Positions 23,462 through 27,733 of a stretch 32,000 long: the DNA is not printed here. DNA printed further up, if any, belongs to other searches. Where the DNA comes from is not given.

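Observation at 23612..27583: The CobN-like protein appears to be exported and tail-anchored, so it would act outside the cytoplasm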

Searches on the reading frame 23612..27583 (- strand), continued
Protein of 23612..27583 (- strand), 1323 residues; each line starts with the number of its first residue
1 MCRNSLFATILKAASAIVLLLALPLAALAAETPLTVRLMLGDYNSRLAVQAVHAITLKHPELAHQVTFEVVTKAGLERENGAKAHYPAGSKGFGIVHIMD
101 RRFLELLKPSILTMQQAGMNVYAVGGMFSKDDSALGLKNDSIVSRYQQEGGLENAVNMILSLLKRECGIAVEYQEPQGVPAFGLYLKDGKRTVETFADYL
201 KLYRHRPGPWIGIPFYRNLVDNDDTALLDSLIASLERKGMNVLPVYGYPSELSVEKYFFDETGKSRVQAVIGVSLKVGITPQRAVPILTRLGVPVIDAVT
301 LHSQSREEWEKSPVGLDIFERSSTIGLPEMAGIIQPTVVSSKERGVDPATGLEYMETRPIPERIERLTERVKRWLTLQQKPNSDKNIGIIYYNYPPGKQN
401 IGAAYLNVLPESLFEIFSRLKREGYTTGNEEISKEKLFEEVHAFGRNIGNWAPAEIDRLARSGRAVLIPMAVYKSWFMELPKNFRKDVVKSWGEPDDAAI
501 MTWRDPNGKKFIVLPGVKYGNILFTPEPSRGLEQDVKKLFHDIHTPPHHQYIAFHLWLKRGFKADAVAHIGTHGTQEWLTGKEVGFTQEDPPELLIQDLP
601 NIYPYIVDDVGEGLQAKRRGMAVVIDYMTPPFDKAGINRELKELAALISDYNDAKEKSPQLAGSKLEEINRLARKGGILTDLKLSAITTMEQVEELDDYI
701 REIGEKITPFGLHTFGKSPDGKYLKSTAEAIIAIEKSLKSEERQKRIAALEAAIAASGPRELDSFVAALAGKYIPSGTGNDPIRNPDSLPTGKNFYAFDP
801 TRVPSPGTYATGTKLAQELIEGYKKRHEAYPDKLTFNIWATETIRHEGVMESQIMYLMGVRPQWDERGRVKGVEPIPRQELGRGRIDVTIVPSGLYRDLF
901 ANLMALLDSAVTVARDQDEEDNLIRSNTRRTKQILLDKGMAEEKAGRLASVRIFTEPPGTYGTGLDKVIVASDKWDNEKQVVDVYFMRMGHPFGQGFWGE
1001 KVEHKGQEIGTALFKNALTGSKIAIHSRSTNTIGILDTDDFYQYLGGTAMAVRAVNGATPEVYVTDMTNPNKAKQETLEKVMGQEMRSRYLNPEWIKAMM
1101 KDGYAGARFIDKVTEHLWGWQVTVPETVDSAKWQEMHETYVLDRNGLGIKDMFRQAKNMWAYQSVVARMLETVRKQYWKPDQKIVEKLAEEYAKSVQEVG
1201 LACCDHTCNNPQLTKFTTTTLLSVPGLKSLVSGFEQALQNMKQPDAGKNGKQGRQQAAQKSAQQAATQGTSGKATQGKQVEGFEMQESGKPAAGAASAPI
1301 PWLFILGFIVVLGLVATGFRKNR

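Call 44: search_protein_families(library=pfam, proteins=[L034:6211-6837:+, L030:6019-6558:+, L030:6640-7233:+, L030:7310-7897:+, L028:3049-3513:+, L032:13741-14172:+, L032:7561-8601:+, L030:12881-14839:+, L022:5608-6006:+], max_evalue=0.01)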
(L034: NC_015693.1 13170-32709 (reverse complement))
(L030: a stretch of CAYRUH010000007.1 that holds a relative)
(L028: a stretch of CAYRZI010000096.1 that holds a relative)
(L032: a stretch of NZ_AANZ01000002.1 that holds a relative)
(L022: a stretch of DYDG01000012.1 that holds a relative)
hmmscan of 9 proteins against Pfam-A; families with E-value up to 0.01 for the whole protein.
L034:6211-6837:+ (208 aa): 2 families
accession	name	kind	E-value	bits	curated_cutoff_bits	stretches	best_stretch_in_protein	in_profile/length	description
PF13386.12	DsbD_2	-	9.4e-05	22.8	24.9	1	46-176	38-181/199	Cytochrome C biogenesis protein transmembrane region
PF03824.22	NicO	-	0.00014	21.7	27.7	1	8-76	7-76/287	High-affinity nickel-transport protein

L030:6019-6558:+ (179 aa): 4 families
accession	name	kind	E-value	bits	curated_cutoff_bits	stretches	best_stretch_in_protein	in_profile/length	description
PF01475.25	FUR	-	1.5e-16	61.1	23.1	1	26-145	2-120/121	Ferric uptake regulator family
PF12840.13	HTH_20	-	0.0018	18.7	27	1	33-84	5-49/51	Helix-turn-helix domain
PF08461.16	HTH_12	-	0.0039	17.5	21.4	1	39-93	5-58/66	Ribonuclease R winged-helix domain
PF01022.26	HTH_5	-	0.0059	16.9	22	0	64-84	26-46/47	Bacterial regulatory protein, arsR family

L030:6640-7233:+ (197 aa): 0 families

L030:7310-7897:+ (195 aa): 1 family
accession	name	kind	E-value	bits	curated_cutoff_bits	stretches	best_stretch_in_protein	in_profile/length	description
PF04264.18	YceI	-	5.6e-14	53.2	23.7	1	26-192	1-150/150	YceI-like domain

L028:3049-3513:+ (154 aa): 1 family
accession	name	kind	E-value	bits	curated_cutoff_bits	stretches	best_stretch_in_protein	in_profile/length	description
PF01980.22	TrmO_N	-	1.5e-27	96.6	26.8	1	40-145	2-111/116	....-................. O N-terminal domain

L032:13741-14172:+ (143 aa): 0 families

L032:7561-8601:+ (346 aa): 2 families
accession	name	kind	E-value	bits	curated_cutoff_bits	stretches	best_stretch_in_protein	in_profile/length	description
PF07596.16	SBP_bac_10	-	6.1e-55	187.6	23.3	1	66-329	1-267/268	Protein of unknown function (DUF1559)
PF07963.17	N_methyl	-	9.8e-09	34.9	21.2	1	36-62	1-27/27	Prokaryotic N-terminal methylation motif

L030:12881-14839:+ (652 aa): 3 families
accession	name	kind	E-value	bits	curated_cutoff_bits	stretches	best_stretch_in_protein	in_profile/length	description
PF00593.30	TonB_dep_Rec_b-barrel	-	4.1e-45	155.9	27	1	209-626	38-436/436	TonB dependent receptor-like, beta-barrel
PF07715.20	Plug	-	8.2e-27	94.3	23.9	1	61-167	4-107/107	TonB-dependent Receptor Plug Domain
PF14905.12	OMP_b-brl_3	-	0.00029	20.4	27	1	458-631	206-378/408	Outer membrane protein beta-barrel family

L022:5608-6006:+ (132 aa): 2 families
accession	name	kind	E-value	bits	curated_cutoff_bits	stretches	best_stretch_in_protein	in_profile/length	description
PF03544.19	TonB_C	-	1.4e-17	64.3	24.6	1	53-131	2-79/79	Gram-negative bacterial TonB protein C-terminal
PF13103.11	TonB_2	-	2.5e-05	24.8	22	1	40-129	2-85/85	TonB C terminal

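Call 52: get_annotated_region(hit=H12, flank=7000)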
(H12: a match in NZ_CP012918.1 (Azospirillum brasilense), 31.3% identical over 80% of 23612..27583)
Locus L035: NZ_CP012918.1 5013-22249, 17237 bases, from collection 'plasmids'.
description: Azospirillum brasilense strain Sp 7 plasmid ABSP7_p4, complete sequence
organism: Azospirillum brasilense (NCBI taxid 192)
taxonomy: Bacteria; Pseudomonadota; Alphaproteobacteria; Rhodospirillales; Azospirillaceae; Azospirillum; Azospirillum brasilense
host: -; source: Digitaria eriantha,microbe,root; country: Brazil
typing (MOB-suite, as given by PLSDB): non-mobilizable
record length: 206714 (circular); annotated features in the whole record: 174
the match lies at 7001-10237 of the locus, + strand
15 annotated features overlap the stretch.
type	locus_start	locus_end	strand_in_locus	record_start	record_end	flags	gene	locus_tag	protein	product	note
CDS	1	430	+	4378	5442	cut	nirK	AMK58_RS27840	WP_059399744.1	copper-containing nitrite reductase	GO:0006807 - nitrogen compound metabolic process [Evidence IEA]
CDS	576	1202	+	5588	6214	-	-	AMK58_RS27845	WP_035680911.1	FmdE family protein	-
CDS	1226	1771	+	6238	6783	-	-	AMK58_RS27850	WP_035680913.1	hemerythrin domain-containing protein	-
CDS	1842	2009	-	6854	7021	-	-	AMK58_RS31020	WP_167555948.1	hypothetical protein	-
CDS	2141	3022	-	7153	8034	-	-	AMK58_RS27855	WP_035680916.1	LysR family transcriptional regulator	GO:0006355 - regulation of DNA-templated transcription [Evidence IEA]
CDS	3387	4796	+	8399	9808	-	ccoN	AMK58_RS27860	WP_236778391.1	cytochrome-c oxidase, cbb3-type subunit I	-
CDS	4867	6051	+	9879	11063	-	metB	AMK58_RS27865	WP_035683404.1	cystathionine gamma-synthase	GO:0019346 - transsulfuration [Evidence IEA]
CDS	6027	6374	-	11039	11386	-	-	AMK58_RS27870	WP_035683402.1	hypothetical protein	-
CDS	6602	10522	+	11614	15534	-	cobN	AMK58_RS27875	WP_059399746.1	cobaltochelatase subunit CobN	GO:0009058 - biosynthetic process [Evidence IEA]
CDS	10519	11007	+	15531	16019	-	-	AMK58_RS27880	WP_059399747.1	MotA/TolQ/ExbB proton channel family protein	-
CDS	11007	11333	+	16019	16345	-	-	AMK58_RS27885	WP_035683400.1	DUF2149 domain-containing protein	-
CDS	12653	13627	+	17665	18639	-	-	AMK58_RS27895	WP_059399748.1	ABC transporter substrate-binding protein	-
CDS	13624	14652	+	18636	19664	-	-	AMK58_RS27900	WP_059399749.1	iron ABC transporter permease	GO:0006826 - iron ion transport [Evidence IEA]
CDS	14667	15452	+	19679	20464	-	-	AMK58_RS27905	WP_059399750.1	(2Fe-2S) ferredoxin domain-containing protein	-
CDS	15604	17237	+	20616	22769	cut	-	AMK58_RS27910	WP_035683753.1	TonB-dependent siderophore receptor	GO:0015891 - siderophore transport [Evidence IEA]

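Call 53: get_annotated_region(hit=H9, flank=7000)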
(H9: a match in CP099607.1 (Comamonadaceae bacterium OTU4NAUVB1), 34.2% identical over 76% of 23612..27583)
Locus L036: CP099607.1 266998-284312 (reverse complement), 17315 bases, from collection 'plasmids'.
description: Comamonadaceae bacterium OTU4NAUVB1 plasmid unnamed2, complete sequence
organism: Comamonadaceae bacterium OTU4NAUVB1 (NCBI taxid 2952996)
taxonomy: Bacteria; Pseudomonadota; Betaproteobacteria; Burkholderiales; Comamonadaceae; ; Comamonadaceae bacterium OTU4NAUVB1
host: -; source: Arabidopsis thaliana,pure culture,leaf; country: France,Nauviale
typing (MOB-suite, as given by PLSDB): non-mobilizable
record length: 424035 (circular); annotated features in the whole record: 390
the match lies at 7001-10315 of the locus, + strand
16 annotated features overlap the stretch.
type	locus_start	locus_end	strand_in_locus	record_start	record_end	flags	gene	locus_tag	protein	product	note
CDS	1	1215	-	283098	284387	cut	-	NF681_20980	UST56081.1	MFS transporter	-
CDS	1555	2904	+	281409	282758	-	-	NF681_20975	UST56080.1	type IV pili methyl-accepting chemotaxis transducer N-terminal domain-containing protein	-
CDS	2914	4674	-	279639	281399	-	-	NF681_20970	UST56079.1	tannase/feruloyl esterase family alpha/beta hydrolase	-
CDS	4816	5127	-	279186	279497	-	-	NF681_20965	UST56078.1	hypothetical protein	-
CDS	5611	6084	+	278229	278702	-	-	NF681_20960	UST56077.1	MotA/TolQ/ExbB proton channel family protein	-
CDS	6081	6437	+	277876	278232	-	-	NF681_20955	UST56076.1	DUF2149 domain-containing protein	-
CDS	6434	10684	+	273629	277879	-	cobN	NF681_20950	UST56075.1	cobaltochelatase subunit CobN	-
CDS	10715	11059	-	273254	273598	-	-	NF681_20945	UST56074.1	hypothetical protein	-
CDS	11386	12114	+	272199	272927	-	-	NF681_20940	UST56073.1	Crp/Fnr family transcriptional regulator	-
CDS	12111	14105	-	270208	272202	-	-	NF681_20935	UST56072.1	pilus assembly protein TadG-related protein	-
CDS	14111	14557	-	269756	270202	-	-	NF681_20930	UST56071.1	pilus assembly protein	-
CDS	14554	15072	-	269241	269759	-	-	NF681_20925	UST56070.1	pilus assembly protein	-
CDS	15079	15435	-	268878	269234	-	-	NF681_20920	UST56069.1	DUF3613 domain-containing protein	-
CDS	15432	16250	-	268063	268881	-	-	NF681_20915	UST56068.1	tetratricopeptide repeat protein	-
CDS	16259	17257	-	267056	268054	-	-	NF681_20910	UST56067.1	type II secretion system F family protein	-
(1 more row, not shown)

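Call 54: get_annotated_region(hit=H11, flank=7000)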
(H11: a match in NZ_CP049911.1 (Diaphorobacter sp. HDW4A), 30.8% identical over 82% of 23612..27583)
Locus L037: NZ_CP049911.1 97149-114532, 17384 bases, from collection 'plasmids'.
description: Diaphorobacter sp. HDW4A plasmid p_unnamed1, complete sequence
organism: Diaphorobacter sp. HDW4A (NCBI taxid 2714924)
taxonomy: Bacteria; Pseudomonadota; Betaproteobacteria; Burkholderiales; Comamonadaceae; Diaphorobacter; Diaphorobacter sp. HDW4A
host: -; source: Hydrophilus acuminatus,single bacterial strain; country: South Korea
typing (MOB-suite, as given by PLSDB): non-mobilizable
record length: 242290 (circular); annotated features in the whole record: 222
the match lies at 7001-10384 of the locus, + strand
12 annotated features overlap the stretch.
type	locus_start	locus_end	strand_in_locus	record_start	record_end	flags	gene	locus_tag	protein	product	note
CDS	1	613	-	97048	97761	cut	-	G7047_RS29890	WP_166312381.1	Crp/Fnr family transcriptional regulator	GO:0006355 - regulation of DNA-templated transcription [Evidence IEA]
CDS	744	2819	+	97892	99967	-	-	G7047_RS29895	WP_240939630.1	TonB-dependent receptor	-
CDS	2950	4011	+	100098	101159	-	-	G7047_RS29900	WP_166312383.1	ABC transporter substrate-binding protein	-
CDS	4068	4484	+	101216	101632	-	-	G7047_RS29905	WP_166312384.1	cupin domain-containing protein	-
CDS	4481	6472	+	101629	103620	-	-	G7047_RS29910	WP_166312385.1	TonB-dependent receptor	-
CDS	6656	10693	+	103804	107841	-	cobN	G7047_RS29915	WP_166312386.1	cobaltochelatase subunit CobN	GO:0009058 - biosynthetic process [Evidence IEA]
CDS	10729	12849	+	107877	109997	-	-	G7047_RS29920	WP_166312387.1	TonB-dependent receptor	GO:0015891 - siderophore transport [Evidence IEA]; GO:0055085 - transmembrane transport [Evidence IEA]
CDS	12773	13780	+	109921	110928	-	-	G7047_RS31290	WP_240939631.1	hypothetical protein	-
CDS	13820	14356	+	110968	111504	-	-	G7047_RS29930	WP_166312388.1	MotA/TolQ/ExbB proton channel family protein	-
CDS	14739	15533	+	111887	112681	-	-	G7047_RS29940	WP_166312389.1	ABC transporter permease subunit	GO:0055085 - transmembrane transport [Evidence IEA]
CDS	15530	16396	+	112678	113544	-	-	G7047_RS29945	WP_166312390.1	ATP-binding cassette domain-containing protein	-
CDS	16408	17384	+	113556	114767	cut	-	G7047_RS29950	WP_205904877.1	NnrS family protein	-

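Call 66: list_cluster_members(proteins=[window:23612-27583:-, window:27570-27908:-, window:22158-22577:-])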
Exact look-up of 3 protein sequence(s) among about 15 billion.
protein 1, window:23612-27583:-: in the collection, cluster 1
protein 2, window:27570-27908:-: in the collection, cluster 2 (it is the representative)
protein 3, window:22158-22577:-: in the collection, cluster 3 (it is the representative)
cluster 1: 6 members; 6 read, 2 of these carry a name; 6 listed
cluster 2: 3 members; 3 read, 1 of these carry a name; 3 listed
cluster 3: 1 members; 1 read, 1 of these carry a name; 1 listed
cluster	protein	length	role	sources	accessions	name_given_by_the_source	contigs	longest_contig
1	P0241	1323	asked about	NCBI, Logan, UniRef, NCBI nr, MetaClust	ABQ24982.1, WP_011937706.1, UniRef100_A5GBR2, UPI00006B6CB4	cobaltochelatase subunit CobN [Geotalea uraniireducens] | Cobaltochelatase CobN subunit n=1 Tax=Geotalea uraniireducens (strain Rf4) TaxID=351605 ... | status=active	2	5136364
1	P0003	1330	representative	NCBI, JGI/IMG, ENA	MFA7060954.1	MAG: cobaltochelatase subunit CobN [Pedobacter sp.]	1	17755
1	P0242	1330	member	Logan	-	-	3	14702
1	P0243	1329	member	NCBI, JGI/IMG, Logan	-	-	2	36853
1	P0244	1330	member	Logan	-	-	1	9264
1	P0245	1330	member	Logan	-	-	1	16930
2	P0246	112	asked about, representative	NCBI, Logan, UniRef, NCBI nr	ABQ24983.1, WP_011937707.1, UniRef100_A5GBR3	DUF2149 domain-containing protein [Geotalea uraniireducens] | DUF2149 domain-containing protein n=1 Tax=Geotalea uraniireducens (strain Rf4) ...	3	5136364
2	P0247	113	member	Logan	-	-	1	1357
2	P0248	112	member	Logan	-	-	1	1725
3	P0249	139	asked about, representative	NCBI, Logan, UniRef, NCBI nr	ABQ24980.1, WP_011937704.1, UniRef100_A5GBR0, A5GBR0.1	nickel-responsive transcriptional regulator NikR [Geotalea uraniireducens] | Putative nickel-responsive regulator n=1 Tax=Geotalea uraniireducens (strain Rf4) ...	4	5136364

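Call 67: get_annotated_region(hit=H7, flank=7000)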
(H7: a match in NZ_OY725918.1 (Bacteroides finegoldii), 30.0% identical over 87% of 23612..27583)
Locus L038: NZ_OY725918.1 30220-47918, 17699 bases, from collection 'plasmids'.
description: Bacteroides finegoldii strain Bacteroides finegoldii TSDC17.2-1.1 plasmid 16, complete sequence
organism: Bacteroides finegoldii (NCBI taxid 338188)
taxonomy: Bacteria; Bacteroidota; Bacteroidia; Bacteroidales; Bacteroidaceae; Bacteroides; Bacteroides finegoldii
host: -; source: -; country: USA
typing (MOB-suite, as given by PLSDB): non-mobilizable
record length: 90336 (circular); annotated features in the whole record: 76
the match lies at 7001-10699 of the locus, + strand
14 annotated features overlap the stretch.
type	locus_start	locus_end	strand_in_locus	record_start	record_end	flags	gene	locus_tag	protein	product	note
CDS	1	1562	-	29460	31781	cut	-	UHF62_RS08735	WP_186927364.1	TonB-dependent receptor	GO:0015891 - siderophore transport [Evidence IEA]; GO:0055085 - transmembrane transport [Evidence IEA]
CDS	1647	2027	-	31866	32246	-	-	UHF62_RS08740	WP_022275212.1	hypothetical protein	-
CDS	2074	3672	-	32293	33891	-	-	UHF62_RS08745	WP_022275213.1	TrkA C-terminal domain-containing protein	GO:0006813 - potassium ion transport [Evidence IEA]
CDS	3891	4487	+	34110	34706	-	-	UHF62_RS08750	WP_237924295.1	HmuY family protein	-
CDS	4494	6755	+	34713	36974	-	-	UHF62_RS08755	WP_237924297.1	TonB-dependent receptor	GO:0015891 - siderophore transport [Evidence IEA]; GO:0055085 - transmembrane transport [Evidence IEA]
CDS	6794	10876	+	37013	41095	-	-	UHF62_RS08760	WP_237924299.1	cobaltochelatase subunit CobN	-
CDS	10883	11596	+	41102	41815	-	-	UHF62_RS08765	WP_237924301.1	hypothetical protein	-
CDS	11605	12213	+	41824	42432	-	-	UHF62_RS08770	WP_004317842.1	MotA/TolQ/ExbB proton channel family protein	-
CDS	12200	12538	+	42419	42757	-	-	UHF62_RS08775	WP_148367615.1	DUF2149 domain-containing protein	-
CDS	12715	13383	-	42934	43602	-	-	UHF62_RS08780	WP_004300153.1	bifunctional 4-hydroxy-2-oxoglutarate aldolase/2-dehydro-3-deoxy-phosphogluconate aldolase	-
CDS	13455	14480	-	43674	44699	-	-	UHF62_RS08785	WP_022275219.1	sugar kinase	-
CDS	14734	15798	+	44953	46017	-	-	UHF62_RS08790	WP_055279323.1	LacI family DNA-binding transcriptional regulator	-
CDS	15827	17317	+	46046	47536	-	-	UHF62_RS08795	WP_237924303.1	altronate dehydratase family protein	-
CDS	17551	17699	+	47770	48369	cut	-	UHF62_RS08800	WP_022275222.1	hypothetical protein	-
